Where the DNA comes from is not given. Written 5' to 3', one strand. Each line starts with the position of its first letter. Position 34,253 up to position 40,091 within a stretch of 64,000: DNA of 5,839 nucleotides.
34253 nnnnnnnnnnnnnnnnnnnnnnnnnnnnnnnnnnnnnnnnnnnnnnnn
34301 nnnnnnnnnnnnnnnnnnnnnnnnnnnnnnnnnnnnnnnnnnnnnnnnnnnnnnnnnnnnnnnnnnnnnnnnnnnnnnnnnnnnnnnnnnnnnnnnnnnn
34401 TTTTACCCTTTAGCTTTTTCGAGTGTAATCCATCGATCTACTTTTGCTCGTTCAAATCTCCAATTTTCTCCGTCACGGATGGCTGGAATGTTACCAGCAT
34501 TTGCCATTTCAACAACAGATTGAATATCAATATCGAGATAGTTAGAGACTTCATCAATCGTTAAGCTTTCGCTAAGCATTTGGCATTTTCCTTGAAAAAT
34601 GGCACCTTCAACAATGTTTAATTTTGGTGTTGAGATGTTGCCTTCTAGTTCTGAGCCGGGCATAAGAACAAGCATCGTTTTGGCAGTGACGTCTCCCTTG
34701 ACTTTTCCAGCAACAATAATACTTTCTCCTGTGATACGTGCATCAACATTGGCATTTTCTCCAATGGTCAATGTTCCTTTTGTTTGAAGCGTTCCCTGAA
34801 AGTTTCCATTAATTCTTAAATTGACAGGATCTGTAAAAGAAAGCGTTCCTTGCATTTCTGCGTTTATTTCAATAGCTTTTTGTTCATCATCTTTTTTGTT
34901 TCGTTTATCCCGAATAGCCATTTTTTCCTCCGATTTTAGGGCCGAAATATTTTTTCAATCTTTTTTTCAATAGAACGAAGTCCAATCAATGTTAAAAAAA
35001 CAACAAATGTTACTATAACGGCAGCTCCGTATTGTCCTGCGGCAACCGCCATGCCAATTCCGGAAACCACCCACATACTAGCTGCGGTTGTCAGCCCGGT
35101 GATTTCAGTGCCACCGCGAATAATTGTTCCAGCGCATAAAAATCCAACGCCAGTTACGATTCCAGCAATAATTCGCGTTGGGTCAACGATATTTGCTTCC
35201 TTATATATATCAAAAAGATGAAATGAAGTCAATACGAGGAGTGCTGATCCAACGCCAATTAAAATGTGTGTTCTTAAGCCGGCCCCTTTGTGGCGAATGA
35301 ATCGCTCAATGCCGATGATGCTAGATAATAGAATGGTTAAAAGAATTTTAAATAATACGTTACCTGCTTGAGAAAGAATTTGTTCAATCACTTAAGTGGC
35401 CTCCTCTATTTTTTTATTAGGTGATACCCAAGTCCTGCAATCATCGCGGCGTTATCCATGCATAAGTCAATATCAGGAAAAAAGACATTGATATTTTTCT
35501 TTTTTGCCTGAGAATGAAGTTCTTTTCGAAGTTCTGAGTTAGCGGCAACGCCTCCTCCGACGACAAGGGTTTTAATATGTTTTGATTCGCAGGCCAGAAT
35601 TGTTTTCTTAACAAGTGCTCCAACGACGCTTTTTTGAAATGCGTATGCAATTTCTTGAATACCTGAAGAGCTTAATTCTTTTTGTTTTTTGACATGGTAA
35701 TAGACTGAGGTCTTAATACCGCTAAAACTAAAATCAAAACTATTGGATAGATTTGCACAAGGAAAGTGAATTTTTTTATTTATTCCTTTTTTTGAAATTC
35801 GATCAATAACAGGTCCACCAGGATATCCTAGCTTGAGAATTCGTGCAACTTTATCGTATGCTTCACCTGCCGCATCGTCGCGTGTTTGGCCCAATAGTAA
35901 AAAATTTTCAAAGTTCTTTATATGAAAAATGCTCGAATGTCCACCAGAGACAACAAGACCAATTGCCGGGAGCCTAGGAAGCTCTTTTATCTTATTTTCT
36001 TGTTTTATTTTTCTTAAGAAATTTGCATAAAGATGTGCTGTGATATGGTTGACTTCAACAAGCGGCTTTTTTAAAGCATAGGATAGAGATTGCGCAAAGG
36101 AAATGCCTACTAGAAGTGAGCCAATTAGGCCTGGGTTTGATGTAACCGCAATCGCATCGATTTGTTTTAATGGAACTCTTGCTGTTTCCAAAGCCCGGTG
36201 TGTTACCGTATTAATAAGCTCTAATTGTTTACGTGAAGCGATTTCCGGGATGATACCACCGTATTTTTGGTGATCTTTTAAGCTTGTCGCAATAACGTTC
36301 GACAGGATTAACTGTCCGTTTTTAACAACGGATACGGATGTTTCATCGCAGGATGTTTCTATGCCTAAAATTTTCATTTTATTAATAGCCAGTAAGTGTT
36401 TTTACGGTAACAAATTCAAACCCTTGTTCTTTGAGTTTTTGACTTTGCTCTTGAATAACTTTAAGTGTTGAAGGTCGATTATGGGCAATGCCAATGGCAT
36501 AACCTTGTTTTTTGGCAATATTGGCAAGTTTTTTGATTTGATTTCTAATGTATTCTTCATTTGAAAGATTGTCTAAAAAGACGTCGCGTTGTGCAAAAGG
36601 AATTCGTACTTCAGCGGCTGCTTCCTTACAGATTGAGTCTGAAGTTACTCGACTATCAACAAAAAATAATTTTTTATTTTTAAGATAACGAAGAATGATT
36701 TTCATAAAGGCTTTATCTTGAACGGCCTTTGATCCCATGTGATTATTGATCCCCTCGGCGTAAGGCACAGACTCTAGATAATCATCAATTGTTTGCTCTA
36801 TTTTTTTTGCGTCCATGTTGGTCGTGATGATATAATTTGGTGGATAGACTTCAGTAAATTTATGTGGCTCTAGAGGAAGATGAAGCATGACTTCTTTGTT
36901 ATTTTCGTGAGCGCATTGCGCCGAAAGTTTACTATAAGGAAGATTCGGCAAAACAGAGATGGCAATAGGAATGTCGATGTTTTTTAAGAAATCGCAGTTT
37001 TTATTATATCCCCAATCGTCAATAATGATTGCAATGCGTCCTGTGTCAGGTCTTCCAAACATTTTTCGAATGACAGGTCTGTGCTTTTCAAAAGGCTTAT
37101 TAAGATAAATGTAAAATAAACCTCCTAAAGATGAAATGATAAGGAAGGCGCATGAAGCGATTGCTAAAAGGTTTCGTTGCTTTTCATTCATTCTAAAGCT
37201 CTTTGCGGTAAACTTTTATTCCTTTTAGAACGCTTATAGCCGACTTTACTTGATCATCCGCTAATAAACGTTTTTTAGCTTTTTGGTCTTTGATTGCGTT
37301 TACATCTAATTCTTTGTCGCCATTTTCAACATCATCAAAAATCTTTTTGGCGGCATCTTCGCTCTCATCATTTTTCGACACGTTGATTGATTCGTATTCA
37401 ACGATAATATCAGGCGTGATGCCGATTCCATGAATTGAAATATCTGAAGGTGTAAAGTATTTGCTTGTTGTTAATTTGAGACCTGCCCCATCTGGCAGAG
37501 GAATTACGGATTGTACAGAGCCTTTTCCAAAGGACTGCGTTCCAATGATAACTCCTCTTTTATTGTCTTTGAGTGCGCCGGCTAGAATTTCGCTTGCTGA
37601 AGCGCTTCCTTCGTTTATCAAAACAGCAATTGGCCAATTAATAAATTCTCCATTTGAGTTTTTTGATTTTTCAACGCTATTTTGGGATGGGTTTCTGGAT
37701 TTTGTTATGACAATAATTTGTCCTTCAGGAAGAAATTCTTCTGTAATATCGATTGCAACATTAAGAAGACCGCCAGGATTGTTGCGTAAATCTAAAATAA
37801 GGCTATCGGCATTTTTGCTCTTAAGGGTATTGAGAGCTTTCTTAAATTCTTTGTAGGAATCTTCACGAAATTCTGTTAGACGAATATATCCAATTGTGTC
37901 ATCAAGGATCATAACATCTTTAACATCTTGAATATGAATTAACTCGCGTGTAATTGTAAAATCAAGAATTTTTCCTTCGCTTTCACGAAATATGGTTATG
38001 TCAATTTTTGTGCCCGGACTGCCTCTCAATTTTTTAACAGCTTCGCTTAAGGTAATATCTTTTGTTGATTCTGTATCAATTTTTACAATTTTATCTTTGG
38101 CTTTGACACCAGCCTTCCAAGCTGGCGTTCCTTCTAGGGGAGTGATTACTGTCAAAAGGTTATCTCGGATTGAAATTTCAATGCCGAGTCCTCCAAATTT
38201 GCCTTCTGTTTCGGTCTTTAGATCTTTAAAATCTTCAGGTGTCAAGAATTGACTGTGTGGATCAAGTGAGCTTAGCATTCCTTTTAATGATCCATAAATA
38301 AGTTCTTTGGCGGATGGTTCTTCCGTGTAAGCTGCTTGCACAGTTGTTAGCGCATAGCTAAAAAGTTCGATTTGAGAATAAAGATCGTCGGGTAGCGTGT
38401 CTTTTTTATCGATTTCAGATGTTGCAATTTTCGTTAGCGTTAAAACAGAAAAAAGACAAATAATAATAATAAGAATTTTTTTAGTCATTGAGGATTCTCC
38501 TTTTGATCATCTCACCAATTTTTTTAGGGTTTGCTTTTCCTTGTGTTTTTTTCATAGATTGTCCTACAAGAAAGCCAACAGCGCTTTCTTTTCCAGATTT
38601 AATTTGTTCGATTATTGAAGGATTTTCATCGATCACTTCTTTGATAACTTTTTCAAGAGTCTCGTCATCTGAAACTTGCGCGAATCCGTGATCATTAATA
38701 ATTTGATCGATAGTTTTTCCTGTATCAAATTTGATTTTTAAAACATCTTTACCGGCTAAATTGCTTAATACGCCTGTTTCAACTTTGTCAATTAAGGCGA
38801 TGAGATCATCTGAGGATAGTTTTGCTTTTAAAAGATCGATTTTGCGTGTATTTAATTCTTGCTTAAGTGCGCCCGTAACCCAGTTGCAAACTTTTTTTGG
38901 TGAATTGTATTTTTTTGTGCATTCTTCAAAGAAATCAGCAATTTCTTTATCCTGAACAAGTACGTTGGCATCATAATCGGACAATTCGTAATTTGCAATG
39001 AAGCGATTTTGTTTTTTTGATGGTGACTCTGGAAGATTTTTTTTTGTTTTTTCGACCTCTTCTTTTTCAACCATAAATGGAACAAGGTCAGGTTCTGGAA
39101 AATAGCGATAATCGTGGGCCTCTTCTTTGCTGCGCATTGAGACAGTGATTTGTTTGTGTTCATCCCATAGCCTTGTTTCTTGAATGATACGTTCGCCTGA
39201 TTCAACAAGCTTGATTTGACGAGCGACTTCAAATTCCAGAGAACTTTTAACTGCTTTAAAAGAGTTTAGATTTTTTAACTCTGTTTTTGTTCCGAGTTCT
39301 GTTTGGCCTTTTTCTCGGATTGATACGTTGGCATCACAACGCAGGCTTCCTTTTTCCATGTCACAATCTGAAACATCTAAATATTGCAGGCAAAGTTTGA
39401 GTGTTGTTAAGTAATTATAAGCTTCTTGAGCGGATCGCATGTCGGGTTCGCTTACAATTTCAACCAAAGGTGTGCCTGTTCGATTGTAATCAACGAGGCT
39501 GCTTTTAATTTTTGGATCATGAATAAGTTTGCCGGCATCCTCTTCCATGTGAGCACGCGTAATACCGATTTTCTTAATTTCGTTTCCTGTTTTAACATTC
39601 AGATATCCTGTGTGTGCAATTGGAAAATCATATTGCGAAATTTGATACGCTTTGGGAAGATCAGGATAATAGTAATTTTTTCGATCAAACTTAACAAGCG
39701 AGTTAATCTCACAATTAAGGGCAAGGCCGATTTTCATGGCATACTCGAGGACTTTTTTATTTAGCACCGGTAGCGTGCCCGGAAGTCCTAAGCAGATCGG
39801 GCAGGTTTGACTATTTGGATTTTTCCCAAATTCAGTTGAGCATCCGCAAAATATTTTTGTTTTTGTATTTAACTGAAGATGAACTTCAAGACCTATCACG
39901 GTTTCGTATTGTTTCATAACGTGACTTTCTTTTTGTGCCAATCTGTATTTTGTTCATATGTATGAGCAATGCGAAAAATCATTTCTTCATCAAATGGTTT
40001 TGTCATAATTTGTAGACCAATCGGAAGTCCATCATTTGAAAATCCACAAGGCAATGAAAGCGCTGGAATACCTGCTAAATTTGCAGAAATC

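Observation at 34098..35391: Bactofilin fused to a DNA-binding HTH, in a tight cassette with an HTH-plus-TM protein and MgtC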

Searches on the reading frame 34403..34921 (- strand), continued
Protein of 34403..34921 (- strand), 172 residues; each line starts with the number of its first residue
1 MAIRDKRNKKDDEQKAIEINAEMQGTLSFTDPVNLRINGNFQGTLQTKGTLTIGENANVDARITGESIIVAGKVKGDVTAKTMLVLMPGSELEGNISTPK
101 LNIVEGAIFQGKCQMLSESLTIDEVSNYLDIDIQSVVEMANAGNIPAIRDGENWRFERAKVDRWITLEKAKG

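Call 77: search_protein_families(library=pfam, proteins=[L163:150-878:+, L163:866-2263:+, L163:2241-3062:+, L163:3082-3735:+, L163:3754-4317:+, L163:4383-5168:+], max_evalue=0.05)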
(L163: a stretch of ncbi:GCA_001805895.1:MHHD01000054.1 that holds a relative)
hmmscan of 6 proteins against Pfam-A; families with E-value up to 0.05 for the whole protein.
L163:150-878:+ (242 aa): 0 families

L163:866-2263:+ (465 aa): 11 families
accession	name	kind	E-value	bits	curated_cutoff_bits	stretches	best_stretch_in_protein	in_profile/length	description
PF13614.12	AAA_31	-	1.5e-51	175.3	27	1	1-179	1-176/177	AAA domain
PF01656.29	CbiA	-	1.2e-20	74.1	25.4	1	4-229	1-124/125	CobQ/CobB/MinD/ParA nucleotide binding domain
PF09140.17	MipZ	-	2.2e-12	47.3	20.7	1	3-201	2-174/262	ATPase MipZ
PF06564.18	CBP_BcsQ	-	7.2e-11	42.5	21.3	1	1-248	1-231/234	Cellulose biosynthesis protein BcsQ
PF00142.24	Fer4_NifH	-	3.3e-08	33.8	25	1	9-46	7-45/271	4Fe-4S iron sulfur cluster binding proteins, NifH/frxC family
PF10609.15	ParA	-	3.3e-08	33.7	27.1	1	3-42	5-44/246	NUBPL iron-transfer P-loop NTPase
PF16561.11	AMPK1_CBM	-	3.5e-08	34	26.8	1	385-465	3-79/85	Glycogen recognition site of AMP-activated protein kinase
PF02374.21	ArsA_ATPase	-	2.2e-05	24.3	24.3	1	10-44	9-42/305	Anion-transporting ATPase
PF02922.24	CBM_48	-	3.5e-05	24.5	22.4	1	380-442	9-72/83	Carbohydrate-binding module 48 (Isoamylase N-terminal domain)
PF07015.17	VirC1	-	0.0042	16.9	24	1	1-39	1-39/231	VirC1 protein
PF13481.12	AAA_25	-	0.029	14.4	27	0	10-41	41-71/195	AAA domain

L163:2241-3062:+ (273 aa): 0 families

L163:3082-3735:+ (217 aa): 0 families

L163:3754-4317:+ (187 aa): 2 families
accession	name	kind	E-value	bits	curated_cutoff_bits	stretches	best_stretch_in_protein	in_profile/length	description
PF04519.19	Bactofilin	-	6.8e-21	74.8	27.9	1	11-108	3-98/98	Polymer-forming cytoskeletal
PF12728.13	HTH_17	-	6.9e-10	39.5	27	1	122-171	2-50/51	Helix-turn-helix domain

L163:4383-5168:+ (261 aa): 1 family
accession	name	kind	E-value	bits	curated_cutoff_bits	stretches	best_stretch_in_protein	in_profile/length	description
PF05552.17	MS_channel_1st_1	-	1.3e-09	38.2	22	2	50-86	6-42/50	Mechanosensitive ion channel, conserved TM helix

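Call 80: search_protein_families(library=padloc, proteins=[window:34403-34921:-], max_evalue=0.01)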
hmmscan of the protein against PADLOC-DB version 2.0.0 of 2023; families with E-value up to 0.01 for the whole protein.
window:34403-34921:- (172 aa): 1 family
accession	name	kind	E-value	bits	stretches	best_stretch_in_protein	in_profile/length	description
PDLC04133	mad1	-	2.2e-06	25.9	1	118-169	4-55/60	mads_1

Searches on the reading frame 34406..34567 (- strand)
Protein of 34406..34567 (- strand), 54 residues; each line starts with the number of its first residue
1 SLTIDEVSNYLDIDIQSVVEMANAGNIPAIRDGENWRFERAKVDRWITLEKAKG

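Call 31: search_solved_structures(query=window:34406-34567:-, max_evalue=10, show_alignments=5)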
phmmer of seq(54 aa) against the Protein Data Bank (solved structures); distinct sequences matched with E-value up to 10: 2.
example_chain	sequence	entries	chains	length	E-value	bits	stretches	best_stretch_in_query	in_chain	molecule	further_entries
5cwl_A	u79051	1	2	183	0.52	13.9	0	5-39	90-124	Designed helical repeat protein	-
4h73_A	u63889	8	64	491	1.3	12.7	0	31-49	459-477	Aldehyde dehydrogenase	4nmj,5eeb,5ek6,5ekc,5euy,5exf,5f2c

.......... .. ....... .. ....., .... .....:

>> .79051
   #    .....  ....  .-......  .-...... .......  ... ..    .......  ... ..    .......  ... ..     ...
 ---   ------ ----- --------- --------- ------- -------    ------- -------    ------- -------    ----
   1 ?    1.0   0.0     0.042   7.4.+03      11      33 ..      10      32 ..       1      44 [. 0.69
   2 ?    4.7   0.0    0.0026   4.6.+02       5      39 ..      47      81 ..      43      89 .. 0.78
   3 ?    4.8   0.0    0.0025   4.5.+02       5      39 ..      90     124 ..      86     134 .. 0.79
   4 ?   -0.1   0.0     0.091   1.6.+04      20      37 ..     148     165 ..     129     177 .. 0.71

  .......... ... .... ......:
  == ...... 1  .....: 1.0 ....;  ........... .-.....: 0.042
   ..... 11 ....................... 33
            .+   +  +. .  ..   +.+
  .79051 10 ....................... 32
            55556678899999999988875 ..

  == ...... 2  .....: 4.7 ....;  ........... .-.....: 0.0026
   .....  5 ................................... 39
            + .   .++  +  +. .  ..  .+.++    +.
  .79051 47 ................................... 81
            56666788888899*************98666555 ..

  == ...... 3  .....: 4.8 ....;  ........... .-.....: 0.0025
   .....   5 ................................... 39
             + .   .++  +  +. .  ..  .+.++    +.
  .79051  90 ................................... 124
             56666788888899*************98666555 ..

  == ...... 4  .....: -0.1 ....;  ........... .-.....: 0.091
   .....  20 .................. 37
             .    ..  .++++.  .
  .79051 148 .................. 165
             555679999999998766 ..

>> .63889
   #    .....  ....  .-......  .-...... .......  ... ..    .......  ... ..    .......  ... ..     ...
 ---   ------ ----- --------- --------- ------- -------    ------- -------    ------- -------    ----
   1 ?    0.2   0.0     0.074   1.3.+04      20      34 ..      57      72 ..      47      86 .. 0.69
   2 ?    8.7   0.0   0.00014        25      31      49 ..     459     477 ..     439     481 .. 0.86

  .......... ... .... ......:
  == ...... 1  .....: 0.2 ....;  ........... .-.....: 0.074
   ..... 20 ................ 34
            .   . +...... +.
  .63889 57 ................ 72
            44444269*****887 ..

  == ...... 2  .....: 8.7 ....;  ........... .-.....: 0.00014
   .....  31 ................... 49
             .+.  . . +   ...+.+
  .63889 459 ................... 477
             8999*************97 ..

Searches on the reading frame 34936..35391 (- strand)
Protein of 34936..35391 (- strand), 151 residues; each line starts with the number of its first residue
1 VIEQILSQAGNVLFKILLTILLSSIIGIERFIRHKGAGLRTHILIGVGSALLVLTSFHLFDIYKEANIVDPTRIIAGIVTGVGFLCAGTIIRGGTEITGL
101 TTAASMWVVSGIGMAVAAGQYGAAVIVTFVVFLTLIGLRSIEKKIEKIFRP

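Call 3: search_protein_families(library=pfam, proteins=[window:34936-35391:-], max_evalue=0.1)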
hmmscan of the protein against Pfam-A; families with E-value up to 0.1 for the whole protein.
window:34936-35391:- (151 aa): 1 family
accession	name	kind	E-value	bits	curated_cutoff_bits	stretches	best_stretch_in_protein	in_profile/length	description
PF02308.21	MgtC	-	1.4e-35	122.7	31.4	1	16-143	1-120/121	MgtC family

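Call 4: search_protein_families(library=ncbifam, proteins=[window:34936-35391:-], max_evalue=0.1)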
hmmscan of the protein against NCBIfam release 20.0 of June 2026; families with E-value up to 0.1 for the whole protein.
window:34936-35391:- (151 aa): 3 families
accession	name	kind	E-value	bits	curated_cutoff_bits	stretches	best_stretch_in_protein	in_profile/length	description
NF007431.0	PRK09977.1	equivalog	1.1e-31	110.2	214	1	11-142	4-137/215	MgtC/SapB family protein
NF011912.0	PRK15385.1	equivalog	5.5e-25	88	255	1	14-148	12-139/231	MgtC family protein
NF011478.0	PRK14889.1-1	equivalog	0.043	13.8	182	1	44-139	14-106/152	VKOR family protein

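Call 80: search_protein_families(library=padloc, proteins=[window:34936-35391:-], max_evalue=0.01)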
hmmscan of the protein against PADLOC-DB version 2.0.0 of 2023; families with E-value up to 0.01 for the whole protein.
window:34936-35391:- (151 aa): 0 families

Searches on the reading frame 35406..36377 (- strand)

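Call 66: search_protein_families(library=pfam, proteins=[window:35406-36377:-], max_evalue=0.00001)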
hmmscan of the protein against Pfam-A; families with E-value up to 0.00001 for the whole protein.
window:35406-36377:- (323 aa): 2 families
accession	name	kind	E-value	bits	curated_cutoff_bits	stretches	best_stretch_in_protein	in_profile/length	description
PF00814.31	TsaD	-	2.7e-86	290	24.8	1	24-314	2-263/264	tRNA N6-adenosine threonylcarbamoyltransferase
PF22521.2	HypF_C_2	-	7.1e-08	33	27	1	235-302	161-228/241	Carbamoyltransferase, Kae1-like Domain, second subdomain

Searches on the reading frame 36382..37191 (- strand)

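Call 66: search_protein_families(library=pfam, proteins=[window:36382-37191:-], max_evalue=0.00001)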
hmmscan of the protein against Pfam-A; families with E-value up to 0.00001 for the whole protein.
window:36382-37191:- (269 aa): 1 family
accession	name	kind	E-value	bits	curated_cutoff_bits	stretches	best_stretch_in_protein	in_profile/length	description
PF04748.18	Polysacc_deac_2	-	3e-71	239.3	27.5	1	55-266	1-211/212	Divergent polysaccharide deacetylase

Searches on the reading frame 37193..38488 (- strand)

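Call 66: search_protein_families(library=pfam, proteins=[window:37193-38488:-], max_evalue=0.00001)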
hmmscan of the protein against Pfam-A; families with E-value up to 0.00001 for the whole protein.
window:37193-38488:- (431 aa): 4 families
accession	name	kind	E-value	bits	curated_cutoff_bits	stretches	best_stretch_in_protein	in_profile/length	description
PF03572.23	Peptidase_S41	-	3.9e-58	196.1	24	1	199-363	2-165/165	Peptidase family S41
PF17820.7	PDZ_6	-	3.3e-09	36.8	27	1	117-166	5-52/54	PDZ domain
PF00595.29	PDZ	-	3.5e-08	34.1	23.2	1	97-166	8-80/81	PDZ domain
PF13180.12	PDZ_2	-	4.5e-08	33.7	27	1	99-173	1-74/80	PDZ domain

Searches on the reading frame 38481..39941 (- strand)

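Call 66: search_protein_families(library=pfam, proteins=[window:38481-39941:-], max_evalue=0.00001)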
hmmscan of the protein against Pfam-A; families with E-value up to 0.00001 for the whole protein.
window:38481-39941:- (486 aa): 2 families
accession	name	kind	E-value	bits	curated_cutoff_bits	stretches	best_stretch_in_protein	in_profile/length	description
PF02934.20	GatB_N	-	5.6e-127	423.1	23.4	1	14-296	1-276/277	GatB/GatE catalytic domain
PF02637.23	GatB_Yqey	-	2.7e-45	154.3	27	1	336-483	1-148/148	GatB domain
